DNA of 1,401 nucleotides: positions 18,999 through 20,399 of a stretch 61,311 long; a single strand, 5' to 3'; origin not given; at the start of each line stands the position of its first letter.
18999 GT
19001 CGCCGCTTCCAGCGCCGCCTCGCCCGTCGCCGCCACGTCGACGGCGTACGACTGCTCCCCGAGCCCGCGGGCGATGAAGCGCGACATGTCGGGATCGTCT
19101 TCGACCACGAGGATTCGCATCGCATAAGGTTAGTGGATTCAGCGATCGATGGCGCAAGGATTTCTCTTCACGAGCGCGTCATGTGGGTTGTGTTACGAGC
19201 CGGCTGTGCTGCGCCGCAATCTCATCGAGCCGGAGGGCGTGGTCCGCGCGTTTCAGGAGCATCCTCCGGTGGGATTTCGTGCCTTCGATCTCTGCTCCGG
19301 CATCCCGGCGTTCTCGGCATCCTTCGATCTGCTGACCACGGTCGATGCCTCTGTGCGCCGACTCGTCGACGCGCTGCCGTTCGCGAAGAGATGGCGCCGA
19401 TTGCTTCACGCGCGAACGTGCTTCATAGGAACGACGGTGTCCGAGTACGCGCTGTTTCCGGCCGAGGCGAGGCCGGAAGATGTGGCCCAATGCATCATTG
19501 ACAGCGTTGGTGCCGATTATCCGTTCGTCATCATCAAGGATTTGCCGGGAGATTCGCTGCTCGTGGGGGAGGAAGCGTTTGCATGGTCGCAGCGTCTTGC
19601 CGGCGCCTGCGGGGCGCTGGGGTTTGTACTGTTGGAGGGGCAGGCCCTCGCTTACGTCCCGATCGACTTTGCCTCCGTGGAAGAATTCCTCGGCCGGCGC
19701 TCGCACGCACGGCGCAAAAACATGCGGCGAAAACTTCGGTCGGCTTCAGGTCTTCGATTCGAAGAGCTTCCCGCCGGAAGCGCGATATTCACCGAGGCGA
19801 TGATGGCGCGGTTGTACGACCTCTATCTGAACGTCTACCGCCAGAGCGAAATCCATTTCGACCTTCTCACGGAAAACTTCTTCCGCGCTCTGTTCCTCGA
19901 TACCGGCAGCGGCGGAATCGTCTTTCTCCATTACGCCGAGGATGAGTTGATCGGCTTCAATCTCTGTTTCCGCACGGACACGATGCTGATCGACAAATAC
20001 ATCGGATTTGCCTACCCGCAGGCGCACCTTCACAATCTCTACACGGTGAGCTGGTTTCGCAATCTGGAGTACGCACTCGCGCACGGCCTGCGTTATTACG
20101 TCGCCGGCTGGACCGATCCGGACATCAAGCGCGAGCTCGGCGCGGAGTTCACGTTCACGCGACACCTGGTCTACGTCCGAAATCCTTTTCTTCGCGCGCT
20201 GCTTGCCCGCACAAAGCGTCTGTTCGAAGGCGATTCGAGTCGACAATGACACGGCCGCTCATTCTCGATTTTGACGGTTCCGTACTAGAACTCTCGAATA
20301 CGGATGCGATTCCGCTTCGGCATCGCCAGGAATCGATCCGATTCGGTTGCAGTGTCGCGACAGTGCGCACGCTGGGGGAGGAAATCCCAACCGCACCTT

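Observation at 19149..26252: Tightly coupled carrier-protein / two-aminotransferase / paired-SMR operon with a convergent Fem-like GNAT + arginase-fold pair: candidate undescribed envelope amine- or aminoacyl-decoration pathway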

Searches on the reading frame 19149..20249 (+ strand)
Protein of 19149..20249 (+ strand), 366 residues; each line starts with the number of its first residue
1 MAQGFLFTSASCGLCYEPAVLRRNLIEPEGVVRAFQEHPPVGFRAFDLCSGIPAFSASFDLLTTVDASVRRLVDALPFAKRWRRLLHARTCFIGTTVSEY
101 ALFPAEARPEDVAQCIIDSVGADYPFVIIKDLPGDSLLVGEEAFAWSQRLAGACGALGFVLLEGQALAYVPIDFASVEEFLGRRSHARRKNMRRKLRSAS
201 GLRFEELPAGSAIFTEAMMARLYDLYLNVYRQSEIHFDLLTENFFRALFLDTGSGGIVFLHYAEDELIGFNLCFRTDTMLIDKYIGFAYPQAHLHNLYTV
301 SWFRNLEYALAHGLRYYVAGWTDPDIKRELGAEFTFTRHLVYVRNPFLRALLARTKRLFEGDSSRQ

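Call 4: search_protein_families(library=pfam, proteins=[window:19149-20249:+], max_evalue=0.01)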
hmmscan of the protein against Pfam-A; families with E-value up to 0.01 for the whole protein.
window:19149-20249:+ (366 aa): 1 family
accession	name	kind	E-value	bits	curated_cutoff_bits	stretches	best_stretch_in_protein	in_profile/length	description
PF04339.18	FemAB_like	-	1.3e-14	54.6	27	1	158-322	153-314/369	Peptidogalycan biosysnthesis/recognition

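Call 5: search_protein_families(library=ncbifam, proteins=[window:19149-20249:+], max_evalue=0.01)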
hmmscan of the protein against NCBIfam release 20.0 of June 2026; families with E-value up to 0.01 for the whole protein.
window:19149-20249:+ (366 aa): 0 families

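Call 12: search_solved_structures(query=window:19149-20249:+, max_evalue=1)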
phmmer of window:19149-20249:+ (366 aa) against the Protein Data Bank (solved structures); distinct sequences matched with E-value up to 1: 1.
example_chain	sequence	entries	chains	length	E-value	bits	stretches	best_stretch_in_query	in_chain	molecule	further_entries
2yst_A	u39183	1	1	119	0.32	13.3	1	206-268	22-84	Protocadherin-7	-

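Call 30: find_homologous_proteins(query=window:19149-20249:+, max_evalue=0.001)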
Query window:19149-20249:+ (366 aa): 1642 proteins with E <= 0.001 among 8000 candidates; the best 120 are listed.
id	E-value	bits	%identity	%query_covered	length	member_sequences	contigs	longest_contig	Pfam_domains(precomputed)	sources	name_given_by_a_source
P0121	7.8e-224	761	97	94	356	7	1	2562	PF04339.19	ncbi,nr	ncbi:MAG: hypothetical protein QOE68_2648 [Thermoanaerobaculia bacterium]|nr:hypothetical protein [T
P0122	7.3e-204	695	88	94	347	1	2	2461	PF04339.19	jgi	jgi:hypothetical protein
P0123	3.2e-203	693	88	93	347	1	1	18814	PF04339.19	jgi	-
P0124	1.8e-202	690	88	93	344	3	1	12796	PF13480.14,PF04339.19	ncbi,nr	ncbi:MAG TPA: GNAT family N-acetyltransferase [Thermoanaerobaculia bacterium]|nr:GNAT family N-acety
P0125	2.5e-198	677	87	93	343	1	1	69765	PF13480.14,PF04339.19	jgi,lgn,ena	-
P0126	1.4e-197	674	85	95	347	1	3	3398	PF13480.14,PF04339.19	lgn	-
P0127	1.5e-196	671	85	94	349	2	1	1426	PF13480.14,PF04339.19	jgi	jgi:hypothetical protein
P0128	6.9e-196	669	85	93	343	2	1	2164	PF13480.14,PF04339.19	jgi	jgi:hypothetical protein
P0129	1.1e-195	668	84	94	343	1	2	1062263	PF13480.14,PF04339.19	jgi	jgi:hypothetical protein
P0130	4.7e-194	663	83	95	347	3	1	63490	PF13480.14,PF04339.19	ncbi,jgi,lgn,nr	ncbi:MAG: hypothetical protein QOI58_295 [Thermoanaerobaculia bacterium]|jgi:hypothetical protein|nr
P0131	8.6e-194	662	84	92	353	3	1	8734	PF13480.14,PF04339.19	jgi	jgi:hypothetical protein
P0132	9.0e-194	662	83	95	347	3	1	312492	PF13480.14,PF04339.19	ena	-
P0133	3.7e-193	660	84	93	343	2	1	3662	PF13480.14,PF04339.19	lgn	-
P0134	4.0e-192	656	83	93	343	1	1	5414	PF13480.14,PF04339.19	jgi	jgi:hypothetical protein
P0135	6.0e-192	656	83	94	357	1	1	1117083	PF13480.14,PF04339.19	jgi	jgi:uncharacterized protein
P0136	2.1e-191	654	83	94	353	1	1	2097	PF13480.14,PF04339.19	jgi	jgi:hypothetical protein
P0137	2.6e-191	654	81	95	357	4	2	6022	PF13480.14,PF04339.19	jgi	jgi:hypothetical protein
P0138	4.4e-191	653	84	93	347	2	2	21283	PF13480.14,PF04339.19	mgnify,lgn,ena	mgnify:CR=1 FL=1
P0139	1.1e-190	652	82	93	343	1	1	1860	PF13480.14,PF04339.19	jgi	jgi:CelD/BcsL family acetyltransferase involved in cellulose biosynthesis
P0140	1.1e-190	651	83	93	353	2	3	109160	PF13480.14,PF04339.19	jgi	jgi:hypothetical protein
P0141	2.0e-190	651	83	93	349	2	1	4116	PF13480.14,PF04339.19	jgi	jgi:hypothetical protein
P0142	5.2e-190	649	81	93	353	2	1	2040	PF13480.14,PF04339.19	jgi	jgi:hypothetical protein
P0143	3.3e-188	643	80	93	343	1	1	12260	PF13480.14,PF04339.19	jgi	jgi:hypothetical protein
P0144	5.7e-188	643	81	94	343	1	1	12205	PF13480.14,PF04339.19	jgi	-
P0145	7.0e-188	642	81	93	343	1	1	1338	PF13480.14,PF04339.19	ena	-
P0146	8.9e-186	635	81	94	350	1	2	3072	PF13480.14,PF04339.19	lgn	-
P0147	1.2e-184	632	79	94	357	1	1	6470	PF13480.14,PF04339.19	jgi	jgi:hypothetical protein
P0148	3.0e-184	630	81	93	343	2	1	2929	PF13480.14,PF04339.19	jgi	-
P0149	3.1e-182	624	78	93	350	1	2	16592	PF13480.14,PF04339.19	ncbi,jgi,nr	ncbi:MAG TPA: GNAT family N-acetyltransferase [Thermoanaerobaculia bacterium]|jgi:hypothetical prote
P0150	6.2e-182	623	79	94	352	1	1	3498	PF13480.14,PF04339.19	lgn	-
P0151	1.2e-180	618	78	93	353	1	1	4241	PF13480.14,PF04339.19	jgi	jgi:uncharacterized protein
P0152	1.6e-174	598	76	94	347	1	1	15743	PF13480.14,PF04339.19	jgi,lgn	jgi:hypothetical protein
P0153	5.0e-165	567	82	81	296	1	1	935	PF13480.14,PF04339.19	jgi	jgi:predicted N-acyltransferase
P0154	1.9e-154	532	67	94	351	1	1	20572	PF13480.14,PF04339.19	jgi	jgi:hypothetical protein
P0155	3.8e-151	521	66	96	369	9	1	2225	PF13480.14,PF04339.19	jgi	jgi:hypothetical protein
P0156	1.5e-149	516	66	96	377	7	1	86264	PF13480.14,PF04339.19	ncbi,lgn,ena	-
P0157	7.8e-149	514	66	94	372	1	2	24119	PF13480.14,PF04339.19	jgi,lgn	jgi:hypothetical protein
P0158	1.0e-148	513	66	94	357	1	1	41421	PF13480.14,PF04339.19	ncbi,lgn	-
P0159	3.1e-147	509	65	93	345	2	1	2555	PF13480.14,PF04339.19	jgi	jgi:hypothetical protein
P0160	7.6e-147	507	65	94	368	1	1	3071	PF13480.14,PF04339.19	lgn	-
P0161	1.1e-145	503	64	96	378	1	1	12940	PF13480.14,PF04339.19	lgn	-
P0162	1.6e-145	503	66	94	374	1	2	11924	PF13480.14,PF04339.19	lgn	-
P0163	2.0e-145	503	65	94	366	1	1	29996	PF13480.14,PF04339.19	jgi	jgi:hypothetical protein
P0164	7.8e-145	501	65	94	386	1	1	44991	PF13480.14,PF04339.19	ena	-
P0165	4.0e-144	498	65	94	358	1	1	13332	PF13480.14,PF04339.19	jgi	jgi:uncharacterized protein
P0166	7.1e-144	498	65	94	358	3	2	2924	PF13480.14,PF04339.19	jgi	jgi:hypothetical protein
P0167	8.3e-144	497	64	94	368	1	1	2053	PF13480.14,PF04339.19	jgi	jgi:uncharacterized protein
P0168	1.4e-143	497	64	93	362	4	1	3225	PF13480.14,PF04339.19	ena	-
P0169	1.2e-142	493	64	95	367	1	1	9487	PF04339.19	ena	-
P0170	5.6e-140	485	83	69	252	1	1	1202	PF13480.14,PF04339.19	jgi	-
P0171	7.1e-140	484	62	94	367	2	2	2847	PF13480.14,PF04339.19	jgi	jgi:hypothetical protein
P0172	3.2e-139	482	62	94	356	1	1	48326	PF04339.19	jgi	jgi:hypothetical protein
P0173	1.4e-137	477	63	93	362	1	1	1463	PF13480.14,PF04339.19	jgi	jgi:hypothetical protein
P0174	1.6e-137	477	63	94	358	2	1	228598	PF13480.14,PF04339.19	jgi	jgi:uncharacterized protein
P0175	1.3e-136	474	63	94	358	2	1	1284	PF13480.14,PF04339.19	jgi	jgi:predicted N-acyltransferase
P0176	7.9e-136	471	61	94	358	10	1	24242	PF13480.14,PF04339.19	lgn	-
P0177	1.0e-135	471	60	97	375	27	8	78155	PF13480.14,PF04339.19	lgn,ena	-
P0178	1.2e-135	470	62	94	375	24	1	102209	PF13480.14,PF04339.19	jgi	-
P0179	1.6e-135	470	59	94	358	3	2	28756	PF13480.14,PF04339.19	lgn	-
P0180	1.2e-134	467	61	94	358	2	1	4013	PF13480.14,PF04339.19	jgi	-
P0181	4.5e-134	465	59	95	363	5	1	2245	PF13480.14,PF04339.19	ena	-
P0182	5.0e-134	465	60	93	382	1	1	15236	PF13480.14,PF04339.19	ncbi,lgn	-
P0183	5.1e-134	465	61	94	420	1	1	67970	PF13480.14,PF04339.19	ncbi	-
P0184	7.7e-134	464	61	91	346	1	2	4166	PF13480.14,PF04339.19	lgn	-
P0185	2.3e-133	463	61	93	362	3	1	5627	PF13480.14,PF04339.19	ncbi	ncbi:MAG: GNAT family N-acetyltransferase [Bacteroidota bacterium]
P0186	2.4e-133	463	61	94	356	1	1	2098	PF13480.14,PF04339.19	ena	-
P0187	7.2e-133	461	62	94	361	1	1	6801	PF13480.14,PF04339.19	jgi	jgi:uncharacterized protein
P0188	7.5e-133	461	60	94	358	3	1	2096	PF13480.14,PF04339.19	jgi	-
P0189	1.2e-132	461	60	94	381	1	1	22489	PF13480.14,PF04339.19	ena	-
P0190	3.1e-132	459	62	92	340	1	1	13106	PF13480.14,PF04339.19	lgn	-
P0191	3.3e-132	459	61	93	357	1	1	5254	PF13480.14,PF04339.19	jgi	jgi:uncharacterized protein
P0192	3.4e-132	459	60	93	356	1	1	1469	PF13480.14,PF04339.19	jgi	jgi:hypothetical protein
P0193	4.2e-132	459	61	93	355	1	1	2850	PF13480.14,PF04339.19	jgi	jgi:hypothetical protein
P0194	4.9e-132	459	63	92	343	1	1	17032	PF13480.14,PF04339.19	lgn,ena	-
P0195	6.1e-132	458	61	93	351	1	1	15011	PF13480.14,PF04339.19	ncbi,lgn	-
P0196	6.8e-132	458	60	94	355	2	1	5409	PF13480.14,PF04339.19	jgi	-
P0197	8.1e-132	458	62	94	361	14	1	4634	PF13480.14,PF04339.19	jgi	jgi:hypothetical protein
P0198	8.9e-132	458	60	94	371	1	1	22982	PF13480.14,PF04339.19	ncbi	-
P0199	1.1e-131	457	61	94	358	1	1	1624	PF13480.14,PF04339.19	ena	-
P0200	1.2e-131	457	61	93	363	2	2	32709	PF13480.14,PF04339.19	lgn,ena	-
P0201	1.4e-131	457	60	94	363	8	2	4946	PF13480.14,PF04339.19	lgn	-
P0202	2.9e-131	456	61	93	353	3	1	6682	PF13480.14,PF04339.19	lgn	-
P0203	3.5e-131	456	61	94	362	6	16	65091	PF13480.14,PF04339.19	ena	-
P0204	5.3e-131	455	61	94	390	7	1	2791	PF13480.14,PF04339.19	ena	-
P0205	1.3e-130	454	60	94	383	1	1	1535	PF04377.22,PF13480.14,PF04339.19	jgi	jgi:hypothetical protein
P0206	2.7e-130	453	59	94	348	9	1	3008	PF13480.14,PF04339.19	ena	-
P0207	3.1e-130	453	62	92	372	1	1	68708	PF13480.14,PF04339.19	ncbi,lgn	-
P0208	3.5e-130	452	60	94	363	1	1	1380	PF13480.14,PF04339.19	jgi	jgi:hypothetical protein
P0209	6.6e-130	452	59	95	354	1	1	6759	PF13480.14,PF04339.19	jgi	jgi:hypothetical protein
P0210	7.4e-130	451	59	94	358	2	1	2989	PF13480.14,PF04339.19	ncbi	ncbi:MAG: GNAT family N-acetyltransferase [Thermoanaerobaculia bacterium]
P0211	7.9e-130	451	58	94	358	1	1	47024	PF04339.19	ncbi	-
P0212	2.6e-129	450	60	93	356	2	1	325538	PF13480.14,PF04339.19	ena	-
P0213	5.8e-129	448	59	93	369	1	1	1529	PF13480.14,PF04339.19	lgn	-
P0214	6.7e-129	448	60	94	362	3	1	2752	PF13480.14,PF04339.19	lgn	-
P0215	1.1e-128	448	61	94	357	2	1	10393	PF04339.19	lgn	-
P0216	1.2e-128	447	59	93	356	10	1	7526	PF13480.14,PF04339.19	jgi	jgi:hypothetical protein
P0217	2.0e-128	447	57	93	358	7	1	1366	PF13480.14,PF04339.19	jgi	jgi:hypothetical protein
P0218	2.3e-128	446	59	94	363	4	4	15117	PF13480.14,PF04339.19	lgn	-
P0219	3.1e-128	446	58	93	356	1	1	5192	PF13480.14,PF04339.19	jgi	jgi:uncharacterized protein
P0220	5.5e-128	445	63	86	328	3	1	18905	PF13480.14,PF04339.19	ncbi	-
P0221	8.1e-128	445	61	92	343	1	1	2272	PF13480.14,PF04339.19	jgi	jgi:hypothetical protein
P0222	1.7e-127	444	59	94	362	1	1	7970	PF13480.14,PF04339.19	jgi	jgi:predicted N-acyltransferase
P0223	1.7e-127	444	58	93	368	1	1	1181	PF04339.19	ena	-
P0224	1.8e-127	444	60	93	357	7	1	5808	PF13480.14,PF04339.19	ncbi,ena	-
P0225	4.0e-127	442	57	93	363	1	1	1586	PF13480.14,PF04339.19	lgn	-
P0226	6.7e-127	442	61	92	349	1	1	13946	PF13480.14,PF04339.19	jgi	jgi:hypothetical protein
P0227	8.1e-127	441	62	93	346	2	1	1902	PF13480.14,PF04339.19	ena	-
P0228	1.0e-126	441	60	93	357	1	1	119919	PF04339.19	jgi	jgi:uncharacterized protein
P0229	2.4e-126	440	59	93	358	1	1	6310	PF13480.14,PF04339.19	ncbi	-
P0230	3.4e-126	439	58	94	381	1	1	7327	PF13480.14,PF04339.19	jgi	jgi:uncharacterized protein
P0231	6.8e-126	438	61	93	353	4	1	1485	PF13480.14,PF04339.19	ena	-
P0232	7.8e-126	438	63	86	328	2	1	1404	PF13480.14,PF04339.19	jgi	-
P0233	1.2e-125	438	58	93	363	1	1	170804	PF13480.14,PF04339.19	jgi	jgi:uncharacterized protein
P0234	2.8e-125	436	60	93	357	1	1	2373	PF13480.14,PF04339.19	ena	-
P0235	2.8e-125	436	58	94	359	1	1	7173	PF13480.14,PF04339.19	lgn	-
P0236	2.9e-125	436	57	94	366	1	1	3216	PF13480.14,PF04339.19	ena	-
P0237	2.9e-125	436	58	93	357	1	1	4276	PF13480.14,PF04339.19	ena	-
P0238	3.2e-125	436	59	93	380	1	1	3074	PF13480.14,PF04339.19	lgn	-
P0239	4.2e-125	436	58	93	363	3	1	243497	PF13480.14,PF04339.19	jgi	-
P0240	1.1e-124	434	60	92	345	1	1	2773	PF13480.14,PF04339.19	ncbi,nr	ncbi:MAG: synthase subunit alpha, partial [Acidobacteria bacterium]|nr:synthase subunit alpha [Acido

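Call 35: find_encoding_contigs(protein=P0239, flank=10000, max_places=2)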
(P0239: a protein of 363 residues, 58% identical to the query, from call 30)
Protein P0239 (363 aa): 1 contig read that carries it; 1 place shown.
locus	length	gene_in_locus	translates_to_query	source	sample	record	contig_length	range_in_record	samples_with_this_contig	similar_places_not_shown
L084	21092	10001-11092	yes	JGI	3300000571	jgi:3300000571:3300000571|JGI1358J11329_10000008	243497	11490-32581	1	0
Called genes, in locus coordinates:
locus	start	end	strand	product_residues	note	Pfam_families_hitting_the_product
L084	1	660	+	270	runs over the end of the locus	PF06519:TolA, PF13103:TonB_2, PF03544:TonB_C (faint)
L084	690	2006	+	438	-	PF04052:TolB_N, PF26550:Tricorn_2nd, PF23381:Beta-prop_IFT122_1st (faint), PF25174:Beta-prop_THOC3 (weak), PF26550:Tricorn_2nd, PF26549:Tricorn_N (weak), PF07676:PD40, PF26549:Tricorn_N, +2 more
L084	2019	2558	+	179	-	PF00691:OmpA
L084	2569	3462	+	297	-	-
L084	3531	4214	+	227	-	PF04055:Radical_SAM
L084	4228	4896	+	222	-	PF06508:QueC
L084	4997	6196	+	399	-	PF04143:Sulf_transp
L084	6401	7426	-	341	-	PF00589:Phage_integrase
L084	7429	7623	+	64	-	-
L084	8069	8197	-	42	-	-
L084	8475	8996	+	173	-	PF09917:DUF2147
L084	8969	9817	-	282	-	PF06629:MipA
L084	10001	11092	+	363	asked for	PF04339:FemAB_like, PF13480:Acetyltransf_6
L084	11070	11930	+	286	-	PF00491:Arginase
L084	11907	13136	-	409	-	PF01041:DegT_DnrJ_EryC1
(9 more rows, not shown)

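Call 41: predict_structure(alignment_id=A2)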
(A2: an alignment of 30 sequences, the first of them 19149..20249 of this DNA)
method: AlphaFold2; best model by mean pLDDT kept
length: 366 residues; sequences in the alignment: 30
mean_pLDDT: 86.9   pTM: 0.84
mean pLDDT of the five models: 86.9, 86.8, 86.4, 86.2, 85.0
residues with pLDDT >= 90: 219; 70-90: 117; 50-70: 9; < 50: 21
segments of 3 or more residues with pLDDT < 50: 1-18, 364-366
pLDDT, mean of each block of 10 residues (from residue 1): 37 39 83 92 89 91 78 84 84 87 89 94 92 91 94 96 89 95 92 88 95 96 95 80 94 93 96 94 93 92 96 94 80 91 91 86 52
secondary structure, 60 per line:
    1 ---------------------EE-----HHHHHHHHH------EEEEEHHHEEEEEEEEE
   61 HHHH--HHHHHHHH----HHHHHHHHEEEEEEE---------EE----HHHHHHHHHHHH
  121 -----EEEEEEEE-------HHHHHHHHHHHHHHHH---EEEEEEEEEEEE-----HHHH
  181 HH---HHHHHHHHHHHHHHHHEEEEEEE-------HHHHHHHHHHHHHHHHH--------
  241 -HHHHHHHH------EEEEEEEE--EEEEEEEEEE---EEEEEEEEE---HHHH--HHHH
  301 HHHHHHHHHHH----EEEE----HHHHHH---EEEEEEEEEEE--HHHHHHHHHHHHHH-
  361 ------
elements in order: H29-37 E44-48 E52-60 H61-64 H67-74 H79-86 E87-93 H109-120 E126-133 H141-156 E160-171 H177-182 H186-201 E202-208 H216-232 H242-249 E256-263 E266-275 E279-287 H291-294 H297-311 E316-319 H324-329 E333-343 H346-359
